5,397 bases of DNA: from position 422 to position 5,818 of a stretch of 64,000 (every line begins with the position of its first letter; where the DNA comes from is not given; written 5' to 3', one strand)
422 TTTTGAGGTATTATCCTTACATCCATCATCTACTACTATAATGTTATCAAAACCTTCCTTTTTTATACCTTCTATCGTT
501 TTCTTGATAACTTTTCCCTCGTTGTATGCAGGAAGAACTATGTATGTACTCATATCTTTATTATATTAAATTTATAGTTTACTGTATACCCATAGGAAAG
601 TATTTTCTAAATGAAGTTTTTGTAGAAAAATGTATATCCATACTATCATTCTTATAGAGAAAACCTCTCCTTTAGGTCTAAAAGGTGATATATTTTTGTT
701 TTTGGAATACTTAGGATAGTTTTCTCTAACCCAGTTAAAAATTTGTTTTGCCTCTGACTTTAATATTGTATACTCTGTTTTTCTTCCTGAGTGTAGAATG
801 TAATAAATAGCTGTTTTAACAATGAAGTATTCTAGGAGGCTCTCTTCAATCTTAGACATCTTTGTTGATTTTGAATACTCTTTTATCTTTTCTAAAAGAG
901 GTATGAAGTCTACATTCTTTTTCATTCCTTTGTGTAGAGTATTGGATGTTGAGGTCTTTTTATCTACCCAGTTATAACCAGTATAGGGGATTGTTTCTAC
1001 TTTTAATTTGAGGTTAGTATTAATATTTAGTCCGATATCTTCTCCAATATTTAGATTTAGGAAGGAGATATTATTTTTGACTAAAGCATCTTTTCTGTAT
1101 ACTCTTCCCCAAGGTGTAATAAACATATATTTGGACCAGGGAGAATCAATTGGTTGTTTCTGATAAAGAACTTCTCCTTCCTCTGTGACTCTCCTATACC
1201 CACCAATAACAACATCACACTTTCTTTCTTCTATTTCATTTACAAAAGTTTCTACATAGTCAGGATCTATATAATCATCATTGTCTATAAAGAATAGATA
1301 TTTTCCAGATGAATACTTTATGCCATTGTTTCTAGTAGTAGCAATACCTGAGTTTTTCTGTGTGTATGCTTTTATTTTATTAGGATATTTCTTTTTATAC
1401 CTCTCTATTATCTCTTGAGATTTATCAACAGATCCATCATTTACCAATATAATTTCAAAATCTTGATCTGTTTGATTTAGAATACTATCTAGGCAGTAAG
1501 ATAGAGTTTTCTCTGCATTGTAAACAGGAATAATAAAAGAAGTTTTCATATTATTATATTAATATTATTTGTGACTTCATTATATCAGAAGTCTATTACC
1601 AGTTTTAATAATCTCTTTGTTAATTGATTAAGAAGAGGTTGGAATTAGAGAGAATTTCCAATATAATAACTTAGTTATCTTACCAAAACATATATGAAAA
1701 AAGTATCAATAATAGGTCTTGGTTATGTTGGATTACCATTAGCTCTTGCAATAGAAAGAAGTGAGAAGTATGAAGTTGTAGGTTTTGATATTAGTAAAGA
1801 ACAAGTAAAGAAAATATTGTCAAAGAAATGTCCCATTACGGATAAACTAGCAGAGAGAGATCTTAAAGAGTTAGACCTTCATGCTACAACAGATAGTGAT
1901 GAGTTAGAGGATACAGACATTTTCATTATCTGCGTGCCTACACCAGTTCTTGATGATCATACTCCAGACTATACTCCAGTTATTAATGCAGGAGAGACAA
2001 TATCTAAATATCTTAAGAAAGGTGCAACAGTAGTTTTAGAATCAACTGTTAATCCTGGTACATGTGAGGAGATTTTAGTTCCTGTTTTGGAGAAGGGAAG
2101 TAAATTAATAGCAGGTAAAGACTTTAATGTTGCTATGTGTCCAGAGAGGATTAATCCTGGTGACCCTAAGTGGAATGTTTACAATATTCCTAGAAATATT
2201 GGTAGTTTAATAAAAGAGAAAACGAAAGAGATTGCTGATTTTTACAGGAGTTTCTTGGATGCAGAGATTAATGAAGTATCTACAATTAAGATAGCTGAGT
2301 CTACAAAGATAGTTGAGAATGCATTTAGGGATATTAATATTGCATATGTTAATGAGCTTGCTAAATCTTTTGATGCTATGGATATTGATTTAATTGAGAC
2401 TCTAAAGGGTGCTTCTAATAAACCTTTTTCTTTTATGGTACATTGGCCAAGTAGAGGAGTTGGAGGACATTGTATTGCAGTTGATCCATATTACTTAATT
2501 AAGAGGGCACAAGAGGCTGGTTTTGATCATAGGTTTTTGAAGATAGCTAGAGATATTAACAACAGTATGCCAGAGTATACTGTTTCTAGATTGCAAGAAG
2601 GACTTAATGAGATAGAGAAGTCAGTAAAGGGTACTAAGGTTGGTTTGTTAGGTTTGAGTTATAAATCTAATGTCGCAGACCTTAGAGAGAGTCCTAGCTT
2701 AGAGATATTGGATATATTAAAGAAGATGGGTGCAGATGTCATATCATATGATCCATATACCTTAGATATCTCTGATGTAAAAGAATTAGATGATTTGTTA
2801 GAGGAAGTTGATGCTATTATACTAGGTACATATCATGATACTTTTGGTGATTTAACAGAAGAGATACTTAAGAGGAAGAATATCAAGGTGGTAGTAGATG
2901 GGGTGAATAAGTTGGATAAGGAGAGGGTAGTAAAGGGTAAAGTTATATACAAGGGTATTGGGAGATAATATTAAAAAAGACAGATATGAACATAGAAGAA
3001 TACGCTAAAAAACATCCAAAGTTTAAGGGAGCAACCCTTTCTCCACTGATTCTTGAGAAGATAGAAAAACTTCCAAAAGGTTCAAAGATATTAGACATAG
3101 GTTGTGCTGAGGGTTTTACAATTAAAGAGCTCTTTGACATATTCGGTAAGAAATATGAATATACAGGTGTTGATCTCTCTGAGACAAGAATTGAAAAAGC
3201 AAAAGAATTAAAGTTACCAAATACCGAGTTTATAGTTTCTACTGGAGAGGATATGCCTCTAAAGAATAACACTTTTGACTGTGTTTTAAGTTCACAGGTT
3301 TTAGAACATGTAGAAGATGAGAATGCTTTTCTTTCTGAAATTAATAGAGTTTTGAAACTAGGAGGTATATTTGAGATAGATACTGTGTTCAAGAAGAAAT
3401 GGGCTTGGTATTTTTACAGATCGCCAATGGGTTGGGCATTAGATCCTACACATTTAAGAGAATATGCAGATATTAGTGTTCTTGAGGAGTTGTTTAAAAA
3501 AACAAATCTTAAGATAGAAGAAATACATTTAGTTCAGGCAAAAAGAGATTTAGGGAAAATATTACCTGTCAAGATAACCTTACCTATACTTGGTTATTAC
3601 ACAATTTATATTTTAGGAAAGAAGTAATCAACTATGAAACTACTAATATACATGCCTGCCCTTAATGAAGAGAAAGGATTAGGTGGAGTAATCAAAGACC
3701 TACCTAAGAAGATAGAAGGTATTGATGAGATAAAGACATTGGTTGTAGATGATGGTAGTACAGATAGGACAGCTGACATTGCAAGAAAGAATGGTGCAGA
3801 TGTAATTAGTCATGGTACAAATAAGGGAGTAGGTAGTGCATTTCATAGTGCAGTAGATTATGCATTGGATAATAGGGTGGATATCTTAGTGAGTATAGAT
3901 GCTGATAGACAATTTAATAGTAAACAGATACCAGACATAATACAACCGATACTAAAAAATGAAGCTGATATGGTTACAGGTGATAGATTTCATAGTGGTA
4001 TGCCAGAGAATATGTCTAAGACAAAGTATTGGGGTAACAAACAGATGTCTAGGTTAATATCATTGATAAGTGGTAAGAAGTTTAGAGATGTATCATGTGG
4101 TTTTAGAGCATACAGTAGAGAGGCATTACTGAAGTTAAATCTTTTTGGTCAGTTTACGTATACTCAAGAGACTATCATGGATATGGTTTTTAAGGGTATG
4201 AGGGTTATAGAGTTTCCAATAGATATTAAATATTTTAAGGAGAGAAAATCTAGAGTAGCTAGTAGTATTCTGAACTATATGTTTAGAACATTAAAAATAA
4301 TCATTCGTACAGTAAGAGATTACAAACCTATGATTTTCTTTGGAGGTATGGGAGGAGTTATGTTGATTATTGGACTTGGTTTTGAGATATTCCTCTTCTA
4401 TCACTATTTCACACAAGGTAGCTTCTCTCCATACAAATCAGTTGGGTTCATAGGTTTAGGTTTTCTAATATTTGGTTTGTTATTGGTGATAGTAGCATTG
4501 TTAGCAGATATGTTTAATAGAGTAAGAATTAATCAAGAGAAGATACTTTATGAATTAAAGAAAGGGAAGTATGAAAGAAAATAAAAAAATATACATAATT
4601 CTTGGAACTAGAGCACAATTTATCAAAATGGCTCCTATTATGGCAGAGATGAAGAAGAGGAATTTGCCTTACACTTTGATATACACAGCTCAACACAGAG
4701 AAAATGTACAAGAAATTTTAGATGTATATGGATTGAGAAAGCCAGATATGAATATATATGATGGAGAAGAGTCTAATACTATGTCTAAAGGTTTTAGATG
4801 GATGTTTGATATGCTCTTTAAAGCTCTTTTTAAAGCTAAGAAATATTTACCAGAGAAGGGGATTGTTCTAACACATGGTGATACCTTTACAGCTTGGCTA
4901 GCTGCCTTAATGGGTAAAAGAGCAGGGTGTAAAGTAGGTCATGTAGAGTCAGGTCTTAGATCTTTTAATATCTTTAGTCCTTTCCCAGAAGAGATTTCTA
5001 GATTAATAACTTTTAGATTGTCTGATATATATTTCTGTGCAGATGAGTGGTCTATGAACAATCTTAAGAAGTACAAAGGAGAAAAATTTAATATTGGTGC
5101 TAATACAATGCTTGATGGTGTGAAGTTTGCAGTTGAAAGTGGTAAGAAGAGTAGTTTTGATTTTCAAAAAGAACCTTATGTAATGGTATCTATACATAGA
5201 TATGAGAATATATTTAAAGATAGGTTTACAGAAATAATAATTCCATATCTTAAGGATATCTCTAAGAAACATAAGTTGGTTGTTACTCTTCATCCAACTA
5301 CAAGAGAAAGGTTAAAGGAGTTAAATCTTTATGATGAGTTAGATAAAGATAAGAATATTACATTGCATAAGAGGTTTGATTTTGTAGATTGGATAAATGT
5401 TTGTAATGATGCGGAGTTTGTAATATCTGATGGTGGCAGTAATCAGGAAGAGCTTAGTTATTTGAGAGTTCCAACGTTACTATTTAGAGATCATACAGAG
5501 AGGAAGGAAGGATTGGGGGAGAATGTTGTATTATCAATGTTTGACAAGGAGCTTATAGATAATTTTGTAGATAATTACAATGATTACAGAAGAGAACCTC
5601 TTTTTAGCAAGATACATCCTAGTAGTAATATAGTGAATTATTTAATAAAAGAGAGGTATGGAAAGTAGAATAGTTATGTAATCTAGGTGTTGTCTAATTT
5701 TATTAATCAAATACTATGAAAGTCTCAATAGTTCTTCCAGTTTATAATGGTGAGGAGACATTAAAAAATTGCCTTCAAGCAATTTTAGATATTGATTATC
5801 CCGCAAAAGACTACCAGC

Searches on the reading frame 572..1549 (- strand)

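Call 16: search_protein_families(library=pfam, proteins=[window:572-1549:-], max_evalue=0.001)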
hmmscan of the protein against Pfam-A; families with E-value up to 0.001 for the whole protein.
window:572-1549:- (325 aa): 5 families
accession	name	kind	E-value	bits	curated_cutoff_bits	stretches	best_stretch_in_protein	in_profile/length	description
PF00535.33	Glycos_transf_2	-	4.5e-38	131.3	23.3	1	4-137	1-132/168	Glycosyl transferase family 2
PF10111.15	Glyco_tranf_2_2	-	5.5e-16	59.3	27.3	1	4-107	1-107/276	Glycosyltransferase like family 2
PF13641.12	Glyco_tranf_2_3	-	1.9e-08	35.1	27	1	3-114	3-119/230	Glycosyltransferase like family 2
PF11316.14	Rhamno_transf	-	4.9e-05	23.3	23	1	17-105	45-138/235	Putative rhamnosyl transferase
PF22728.1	NCH1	-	0.00063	20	27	0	33-78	126-170/173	NACHT C-terminal Helical domain 1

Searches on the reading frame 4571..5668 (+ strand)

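Call 3: search_protein_families(library=pfam, proteins=[window:4571-5668:+], max_evalue=0.01)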
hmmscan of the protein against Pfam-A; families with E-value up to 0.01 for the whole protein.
window:4571-5668:+ (365 aa): 1 family
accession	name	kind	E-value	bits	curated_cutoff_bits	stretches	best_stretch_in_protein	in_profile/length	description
PF02350.25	Epimerase_2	-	4.8e-51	174.1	30.6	1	28-335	4-315/347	UDP-N-acetylglucosamine 2-epimerase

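Call 4: search_protein_families(library=ncbifam, proteins=[window:4571-5668:+], max_evalue=0.01)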
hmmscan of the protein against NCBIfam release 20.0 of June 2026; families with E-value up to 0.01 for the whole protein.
window:4571-5668:+ (365 aa): 2 families
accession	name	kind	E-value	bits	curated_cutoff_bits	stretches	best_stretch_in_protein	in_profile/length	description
TIGR00236.1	wecB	equivalog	8.4e-60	202.8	210.15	1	6-316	2-311/366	non-hydrolyzing UDP-N-acetylglucosamine 2-epimerase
TIGR03568.1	NeuC_NnaA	equivalog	4.8e-10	38.8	235.9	1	5-303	1-304/365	UDP-N-acetylglucosamine 2-epimerase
